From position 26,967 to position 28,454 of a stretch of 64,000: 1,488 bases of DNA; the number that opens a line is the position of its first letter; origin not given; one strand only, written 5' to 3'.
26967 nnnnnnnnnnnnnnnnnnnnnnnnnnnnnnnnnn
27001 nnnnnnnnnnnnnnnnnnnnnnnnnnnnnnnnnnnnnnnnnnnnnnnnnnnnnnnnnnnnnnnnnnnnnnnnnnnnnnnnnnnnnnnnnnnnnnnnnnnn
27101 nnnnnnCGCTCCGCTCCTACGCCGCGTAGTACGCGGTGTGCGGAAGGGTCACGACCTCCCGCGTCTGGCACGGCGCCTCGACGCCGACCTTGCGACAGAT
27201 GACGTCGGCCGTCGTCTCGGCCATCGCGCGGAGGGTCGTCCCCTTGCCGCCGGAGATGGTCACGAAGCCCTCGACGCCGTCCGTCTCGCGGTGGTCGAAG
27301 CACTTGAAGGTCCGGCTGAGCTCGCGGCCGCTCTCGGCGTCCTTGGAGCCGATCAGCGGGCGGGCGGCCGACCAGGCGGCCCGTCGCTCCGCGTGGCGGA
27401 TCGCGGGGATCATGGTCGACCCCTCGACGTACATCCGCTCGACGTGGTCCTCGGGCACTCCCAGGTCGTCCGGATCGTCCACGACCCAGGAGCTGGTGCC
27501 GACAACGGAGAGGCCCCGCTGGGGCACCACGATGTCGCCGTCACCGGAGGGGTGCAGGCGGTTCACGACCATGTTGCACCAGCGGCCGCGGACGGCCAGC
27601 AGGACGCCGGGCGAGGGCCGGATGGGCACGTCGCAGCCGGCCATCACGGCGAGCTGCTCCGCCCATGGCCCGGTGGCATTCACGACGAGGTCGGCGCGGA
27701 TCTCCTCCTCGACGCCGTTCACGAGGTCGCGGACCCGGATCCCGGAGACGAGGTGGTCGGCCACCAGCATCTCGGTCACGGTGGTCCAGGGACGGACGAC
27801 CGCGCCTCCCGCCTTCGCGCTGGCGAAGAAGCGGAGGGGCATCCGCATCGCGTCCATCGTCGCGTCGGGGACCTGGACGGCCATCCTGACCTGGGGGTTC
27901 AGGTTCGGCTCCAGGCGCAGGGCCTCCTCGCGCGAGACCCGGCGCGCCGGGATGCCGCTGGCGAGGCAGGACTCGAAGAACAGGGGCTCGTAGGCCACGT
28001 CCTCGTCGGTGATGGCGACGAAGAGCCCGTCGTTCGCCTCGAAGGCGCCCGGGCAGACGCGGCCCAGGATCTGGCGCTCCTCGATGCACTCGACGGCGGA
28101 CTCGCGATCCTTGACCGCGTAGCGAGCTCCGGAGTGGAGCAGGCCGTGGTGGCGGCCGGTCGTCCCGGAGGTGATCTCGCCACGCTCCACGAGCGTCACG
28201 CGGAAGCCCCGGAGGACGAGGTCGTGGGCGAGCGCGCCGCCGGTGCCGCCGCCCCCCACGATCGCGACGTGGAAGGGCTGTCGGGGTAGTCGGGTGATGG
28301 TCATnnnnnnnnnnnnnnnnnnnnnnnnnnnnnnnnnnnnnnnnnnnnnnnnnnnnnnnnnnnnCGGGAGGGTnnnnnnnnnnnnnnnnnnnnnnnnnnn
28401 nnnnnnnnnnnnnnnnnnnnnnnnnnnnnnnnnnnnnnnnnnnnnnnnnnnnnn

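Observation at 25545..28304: GlpA flavoprotein fused into an SdhB/SdhC/SdhD-type membrane module: candidate novel glycerol-3-phosphate:quinone oxidoreductase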

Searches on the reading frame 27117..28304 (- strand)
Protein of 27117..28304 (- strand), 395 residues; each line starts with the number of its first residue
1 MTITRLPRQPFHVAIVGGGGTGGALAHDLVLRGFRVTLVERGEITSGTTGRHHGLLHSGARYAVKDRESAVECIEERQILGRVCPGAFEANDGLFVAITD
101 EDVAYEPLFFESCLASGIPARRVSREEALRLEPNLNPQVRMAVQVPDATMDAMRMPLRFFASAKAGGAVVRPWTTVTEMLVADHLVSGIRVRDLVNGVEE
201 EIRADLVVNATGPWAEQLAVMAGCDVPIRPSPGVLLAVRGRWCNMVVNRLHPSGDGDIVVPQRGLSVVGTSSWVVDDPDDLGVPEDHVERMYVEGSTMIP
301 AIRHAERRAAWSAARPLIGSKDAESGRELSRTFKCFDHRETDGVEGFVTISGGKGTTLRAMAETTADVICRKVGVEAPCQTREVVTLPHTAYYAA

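Call 3: search_protein_families(library=pfam, proteins=[window:27117-28304:-], max_evalue=0.01)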
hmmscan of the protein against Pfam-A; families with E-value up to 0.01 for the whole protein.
window:27117-28304:- (395 aa): 5 families
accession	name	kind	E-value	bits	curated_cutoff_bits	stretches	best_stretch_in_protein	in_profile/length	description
PF01266.30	DAO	-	2.2e-42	146.3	27.9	1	12-327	1-322/353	FAD dependent oxidoreductase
PF00890.30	FAD_binding_2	-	2.2e-06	27.5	20.4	1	13-216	2-206/414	FAD binding domain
PF01494.25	FAD_binding_3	-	1.3e-05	25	22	1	12-54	3-44/349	FAD binding domain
PF07992.20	Pyr_redox_2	-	0.00025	21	26.1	1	11-63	1-54/291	Pyridine nucleotide-disulphide oxidoreductase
PF13450.12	NAD_binding_8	-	0.001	19.7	21.9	1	15-54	1-42/68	NAD(P)-binding Rossmann-like domain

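Call 4: search_protein_families(library=ncbifam, proteins=[window:27117-28304:-], max_evalue=0.01)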
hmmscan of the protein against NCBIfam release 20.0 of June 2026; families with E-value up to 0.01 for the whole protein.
window:27117-28304:- (395 aa): 30 families (the best 25 are shown)
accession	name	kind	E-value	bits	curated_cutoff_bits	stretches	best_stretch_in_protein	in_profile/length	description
TIGR03377.1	glycerol3P_GlpA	equivalog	2.1e-127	425.9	552.8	1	12-386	1-375/530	anaerobic glycerol-3-phosphate dehydrogenase subunit GlpA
NF008313.0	PRK11101.1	equivalog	2.5e-106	356.4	425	1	11-388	9-387/548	anaerobic glycerol-3-phosphate dehydrogenase subunit A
NF008899.0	PRK12266.1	equivalog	1.3e-24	86.6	360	2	132-384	134-390/508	glycerol-3-phosphate dehydrogenase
NF033461.1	glycerol3P_ox_1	equivalog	2.8e-22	78.7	840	1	3-246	11-270/607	type 1 glycerol-3-phosphate oxidase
NF009906.0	PRK13369.1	equivalog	2.9e-19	69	352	2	10-85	6-82/502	glycerol-3-phosphate dehydrogenase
TIGR02352.1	thiamin_ThiO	equivalog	5.8e-19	68.4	250.8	1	13-317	1-305/351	glycine oxidase ThiO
NF033460.1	glycerol3P_ox_II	equivalog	1.3e-10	41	460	1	12-317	3-317/361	type 2 glycerol-3-phosphate oxidase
NF008726.1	PRK11728.1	equivalog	4.3e-08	32.4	299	1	12-229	2-216/389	L-2-hydroxyglutarate oxidase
NF041080.1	DGGGPL_reductase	equivalog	1.6e-07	30.6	580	1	139-212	81-154/447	digeranylgeranylglycerophospholipid reductase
NF001933.0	PRK00711.1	subfamily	2e-07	30.4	383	1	115-236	159-278/429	D-amino acid dehydrogenase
NF009074.0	PRK12409.1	equivalog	9.9e-06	24.9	494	0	12-49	3-40/410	D-amino acid dehydrogenase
TIGR03197.1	MnmC_Cterm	equivalog_domain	1.6e-05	24.1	174.2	1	12-58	1-48/400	FAD-dependent 5-carboxymethylaminomethyl-2-thiouridine(34) oxidoreductase MnmC1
NF002480.1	PRK01747.1-1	equivalog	4e-05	22.2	540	1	12-58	250-297/645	bifunctional tRNA (5-methylaminomethyl-2-thiouridine)(34)-methyltransferase MnmC2/FAD-dependent 5-carboxymethylaminomethyl-2-thiouridine(34)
NF050086.1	pipecolate_AmaA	exception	4.1e-05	22.4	600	1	11-64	26-79/425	L-pipecolate oxidase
NF053717.1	VnlPnlRedVprA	equivalog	0.00017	20.5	600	0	9-56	5-52/481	vinyl phenol reductase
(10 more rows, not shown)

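Call 6: find_homologous_proteins(query=window:27117-28304:-)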
Query window:27117-28304:- (395 aa): 4346 proteins with E <= 0.001 among 8000 candidates; the best 120 are listed.
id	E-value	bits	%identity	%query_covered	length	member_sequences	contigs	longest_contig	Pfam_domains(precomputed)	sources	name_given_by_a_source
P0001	3.2e-245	831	91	100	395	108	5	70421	PF01266.31,PF00890.31,PF01494.26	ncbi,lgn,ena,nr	ncbi:MAG: FAD-dependent oxidoreductase [Chloroflexi bacterium]|nr:FAD-dependent oxidoreductase [Chlo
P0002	4.6e-242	821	90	100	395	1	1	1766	PF01266.31,PF00890.31,PF01494.26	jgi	jgi:glycerol-3-phosphate dehydrogenase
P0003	2.7e-238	808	88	100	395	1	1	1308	PF01266.31,PF00890.31,PF01494.26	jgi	jgi:glycerol-3-phosphate dehydrogenase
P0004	2.3e-235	799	88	100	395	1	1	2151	PF01266.31,PF00890.31,PF01494.26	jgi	jgi:glycerol-3-phosphate dehydrogenase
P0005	4.5e-235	798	87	100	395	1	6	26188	PF01266.31,PF00890.31,PF01494.26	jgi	jgi:glycerol-3-phosphate dehydrogenase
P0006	1.4e-234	796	86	100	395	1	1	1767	PF01266.31,PF00890.31,PF01494.26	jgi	-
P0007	7.8e-234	793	86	100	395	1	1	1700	PF01266.31,PF00890.31,PF01494.26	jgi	jgi:glycerol-3-phosphate dehydrogenase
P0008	2.8e-233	792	86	100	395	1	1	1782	PF01266.31,PF00890.31,PF01494.26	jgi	jgi:glycerol-3-phosphate dehydrogenase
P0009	8.9e-231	783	88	100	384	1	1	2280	PF01266.31,PF00890.31,PF01494.26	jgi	jgi:glycerol-3-phosphate dehydrogenase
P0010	6.9e-230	780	88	100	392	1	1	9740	PF01266.31,PF00890.31,PF01494.26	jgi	jgi:glycerol-3-phosphate dehydrogenase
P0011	1.3e-224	763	93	91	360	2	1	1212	PF01266.31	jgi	jgi:glycerol-3-phosphate dehydrogenase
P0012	4.1e-224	761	86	97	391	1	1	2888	PF01266.31,PF00890.31,PF01494.26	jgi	jgi:glycerol-3-phosphate dehydrogenase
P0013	2.3e-218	743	82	100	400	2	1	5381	PF01266.31,PF00890.31,PF01494.26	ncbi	-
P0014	6.6e-214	728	79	99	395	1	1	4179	PF01266.31,PF00890.31,PF01494.26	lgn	-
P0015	1.1e-213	727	80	98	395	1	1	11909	PF01266.31,PF00890.31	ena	-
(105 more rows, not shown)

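Call 7: find_encoding_contigs(protein=window:27117-28304:-, flank=10000, max_places=6)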
Protein window:27117-28304:- (395 aa): no gene with exactly this product is on record in the collection.
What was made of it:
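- Tried and rejected: The exact GlpA protein is not on record (call 7).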

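Call 8: find_related_loci(query=window:27117-28304:-, collection=genome_contigs, flank=6000)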
Query window:27117-28304:- (395 aa) in genome_contigs; peptide patterns used: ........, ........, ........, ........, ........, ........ (x = any residue, [..] = any of these).
216 stretches matched a pattern; 172 encode a relative of the query (tblastn E <= 1e-3); the best 80 are kept; 80 distinct loci.
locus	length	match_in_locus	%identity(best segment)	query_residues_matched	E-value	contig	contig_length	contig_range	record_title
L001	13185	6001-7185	95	1-395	0e+0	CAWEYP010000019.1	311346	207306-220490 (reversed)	MAG: uncultured Chloroflexia bacterium isolate MFD05942.bin.2.132 genome assembly, contig: contig_6725, whole genome sho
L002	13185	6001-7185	93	1-395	0e+0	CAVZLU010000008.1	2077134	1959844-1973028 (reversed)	MAG: uncultured Chloroflexia bacterium isolate MFD02199.bin.2.5 genome assembly, contig: contig_9252, whole genome shotg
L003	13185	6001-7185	93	1-395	0e+0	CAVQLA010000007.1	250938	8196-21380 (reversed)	MAG: uncultured Chloroflexia bacterium isolate MFD00032.bin.1.157 genome assembly, contig: contig_22831, whole genome sh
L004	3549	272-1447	93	4-395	0e+0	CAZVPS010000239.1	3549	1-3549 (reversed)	MAG TPA_asm: uncultured Anaerolineaceae bacterium isolate SRP302447_co4_448 genome assembly, contig: NODE_76405_length_3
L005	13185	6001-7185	92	1-395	0e+0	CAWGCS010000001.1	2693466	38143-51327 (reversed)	MAG: uncultured Chloroflexia bacterium isolate MFD05942.bin.1.304 genome assembly, contig: contig_3988, whole genome sho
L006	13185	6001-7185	91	1-395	0e+0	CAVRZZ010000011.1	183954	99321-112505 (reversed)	MAG: uncultured Chloroflexia bacterium isolate MFD05942.bin.1.135 genome assembly, contig: contig_87617, whole genome sh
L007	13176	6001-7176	93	4-395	0e+0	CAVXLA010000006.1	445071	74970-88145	MAG: uncultured Chloroflexia bacterium isolate MFD05942.bin.2.338 genome assembly, contig: contig_44268, whole genome sh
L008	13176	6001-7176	93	4-395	0e+0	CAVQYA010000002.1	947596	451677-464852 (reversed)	MAG: uncultured Chloroflexia bacterium isolate MFD05942.bin.1.132 genome assembly, contig: contig_7778, whole genome sho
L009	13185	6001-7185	92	1-395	0e+0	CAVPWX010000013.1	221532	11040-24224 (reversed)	MAG: uncultured Chloroflexia bacterium isolate MFD00032.bin.2.189 genome assembly, contig: contig_49382, whole genome sh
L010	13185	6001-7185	91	1-395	0e+0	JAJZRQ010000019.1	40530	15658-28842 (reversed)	MAG: Chloroflexi bacterium isolate SKS1.bin96 NODE_1643_length_40530_cov_9.200381, whole genome shotgun sequence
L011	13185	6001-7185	89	1-395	0e+0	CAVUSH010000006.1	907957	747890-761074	MAG: uncultured Chloroflexia bacterium isolate MFD05942.bin.2.270 genome assembly, contig: contig_6407, whole genome sho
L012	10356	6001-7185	89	1-395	0e+0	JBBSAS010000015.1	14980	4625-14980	MAG: Candidatus Limnocylindrales bacterium isolate La6_metabat2.032 La6_metabat2.032_K_891320_L_14980_cov_60.6657, whole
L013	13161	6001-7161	81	8-394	0e+0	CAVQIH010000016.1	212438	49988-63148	MAG: uncultured Chloroflexia bacterium isolate MFD10007.bin.3.293 genome assembly, contig: contig_67526, whole genome sh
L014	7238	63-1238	77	4-395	0e+0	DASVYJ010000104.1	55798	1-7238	MAG TPA_asm: Candidatus Limnocylindrales bacterium isolate SMAG_U2599 k141_500341, whole genome shotgun sequence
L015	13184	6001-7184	90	1-395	0e+0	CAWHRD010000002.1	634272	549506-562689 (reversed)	MAG: uncultured Chloroflexia bacterium isolate MFD05942.bin.3.408 genome assembly, contig: contig_38335, whole genome sh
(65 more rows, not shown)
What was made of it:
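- Tried and rejected: The closest relative is a Chloroflexia/Limnocylindrales MAG at 95% identity (call 8).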

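Call 17: search_solved_structures(query=window:27117-28304:-, max_evalue=0.00001, show_alignments=1)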
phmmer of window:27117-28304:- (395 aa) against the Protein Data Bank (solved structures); distinct sequences matched with E-value up to 0.00001: 10.
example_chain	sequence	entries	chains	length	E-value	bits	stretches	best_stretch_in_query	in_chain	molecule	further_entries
3da1_A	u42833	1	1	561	1.1e-25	93.3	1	9-383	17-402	Glycerol-3-phosphate dehydrogenase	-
2rgh_A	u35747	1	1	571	1.9e-20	76.1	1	3-384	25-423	Alpha-Glycerophosphate Oxidase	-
2rgo_A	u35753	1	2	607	6e-18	67.8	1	3-322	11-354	Alpha-Glycerophosphate Oxidase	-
1y56_B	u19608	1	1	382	3.1e-14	55.6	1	11-231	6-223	sarcosine oxidase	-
4ysh_A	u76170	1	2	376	2.6e-13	52.6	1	11-317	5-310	Glycine oxidase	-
2qcu_A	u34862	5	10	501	1.6e-12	49.9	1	14-385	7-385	Aerobic glycerol-3-phosphate dehydrogenase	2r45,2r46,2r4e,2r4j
7cyx_A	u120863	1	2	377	1.5e-10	43.5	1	10-338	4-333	Glycine oxidase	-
1pj5_A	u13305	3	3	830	2.1e-08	36.4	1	12-230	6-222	N,N-dimethylglycine oxidase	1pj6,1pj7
3gsi_A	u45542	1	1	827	2.6e-08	36.1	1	13-230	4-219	N,N-dimethylglycine oxidase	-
4p9s_A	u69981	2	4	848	5.4e-06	28.5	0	13-230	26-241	Dimethylglycine dehydrogenase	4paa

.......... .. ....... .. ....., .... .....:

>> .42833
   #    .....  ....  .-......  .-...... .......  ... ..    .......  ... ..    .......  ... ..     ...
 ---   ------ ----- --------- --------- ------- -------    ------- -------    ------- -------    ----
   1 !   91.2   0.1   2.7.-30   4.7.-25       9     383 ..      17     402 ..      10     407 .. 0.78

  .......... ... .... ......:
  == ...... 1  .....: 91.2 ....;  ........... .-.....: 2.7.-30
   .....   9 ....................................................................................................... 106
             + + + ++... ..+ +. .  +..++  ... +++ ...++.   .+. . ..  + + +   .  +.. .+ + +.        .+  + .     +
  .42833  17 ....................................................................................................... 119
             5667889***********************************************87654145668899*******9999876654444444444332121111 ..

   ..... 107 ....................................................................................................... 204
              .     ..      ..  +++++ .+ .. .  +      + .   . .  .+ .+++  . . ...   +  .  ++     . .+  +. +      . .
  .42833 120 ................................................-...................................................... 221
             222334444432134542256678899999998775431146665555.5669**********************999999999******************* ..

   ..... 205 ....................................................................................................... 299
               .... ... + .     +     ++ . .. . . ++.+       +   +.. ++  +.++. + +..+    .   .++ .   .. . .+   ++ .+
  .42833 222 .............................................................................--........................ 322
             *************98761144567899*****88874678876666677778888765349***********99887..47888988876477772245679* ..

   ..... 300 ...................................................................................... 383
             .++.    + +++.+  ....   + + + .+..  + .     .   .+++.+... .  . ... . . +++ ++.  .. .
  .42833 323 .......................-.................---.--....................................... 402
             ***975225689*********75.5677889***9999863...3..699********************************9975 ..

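Call 38: search_protein_representatives(protein=window:27117-28304:-)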
Query: 395 residues. Proteins with E-value up to 0.001 (for the whole library): 9847; up to 1e-10: 3635; up to 1e-30: 456. The best 150 are listed.
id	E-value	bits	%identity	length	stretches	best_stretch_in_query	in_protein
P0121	6.5e-183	624.1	72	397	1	10-395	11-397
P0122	3.4e-130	450.6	53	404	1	10-393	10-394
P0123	5.9e-105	367.5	47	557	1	10-384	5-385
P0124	3.9e-104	364.8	51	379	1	13-388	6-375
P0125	5.4e-103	361.0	45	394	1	13-394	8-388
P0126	5.5e-103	361.0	50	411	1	9-385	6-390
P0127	3.5e-102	358.4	49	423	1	9-384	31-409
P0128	3.8e-100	351.7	45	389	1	9-388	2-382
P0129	1.6e-98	346.3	74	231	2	257-394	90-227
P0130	3.7e-97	341.8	42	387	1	10-389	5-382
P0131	4.8e-97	341.5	47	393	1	12-382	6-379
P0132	6.1e-96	337.8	46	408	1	13-387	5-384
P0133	1.8e-94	333.0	43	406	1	12-388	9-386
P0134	6.1e-94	331.2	46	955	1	13-385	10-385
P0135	1.2e-92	326.9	44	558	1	12-382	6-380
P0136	2.0e-91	323.0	44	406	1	12-394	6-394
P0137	4.4e-91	321.8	44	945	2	13-384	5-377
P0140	2.0e-89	316.4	39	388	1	11-389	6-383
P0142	3.9e-88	312.1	41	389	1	10-393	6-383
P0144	4.3e-87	308.7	40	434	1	13-384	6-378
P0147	9.4e-87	307.6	41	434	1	11-387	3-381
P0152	2.6e-84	299.5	40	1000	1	11-391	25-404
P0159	4.1e-81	289.0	39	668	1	9-384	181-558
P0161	2.2e-80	286.6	42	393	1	13-384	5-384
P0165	2.2e-79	283.3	40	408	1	12-386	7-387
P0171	2.3e-78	279.9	41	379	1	14-384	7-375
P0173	1.2e-77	277.6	39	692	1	33-382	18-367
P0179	1.4e-76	274.1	40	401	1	12-388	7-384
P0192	1.1e-74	267.8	41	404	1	14-382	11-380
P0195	2.9e-74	266.5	43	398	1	12-384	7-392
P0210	8.0e-71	255.1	42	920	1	13-385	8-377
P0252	2.2e-63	230.6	43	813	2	196-379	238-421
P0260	1.2e-61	225.0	37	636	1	13-387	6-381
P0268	8.7e-61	222.1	41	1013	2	9-327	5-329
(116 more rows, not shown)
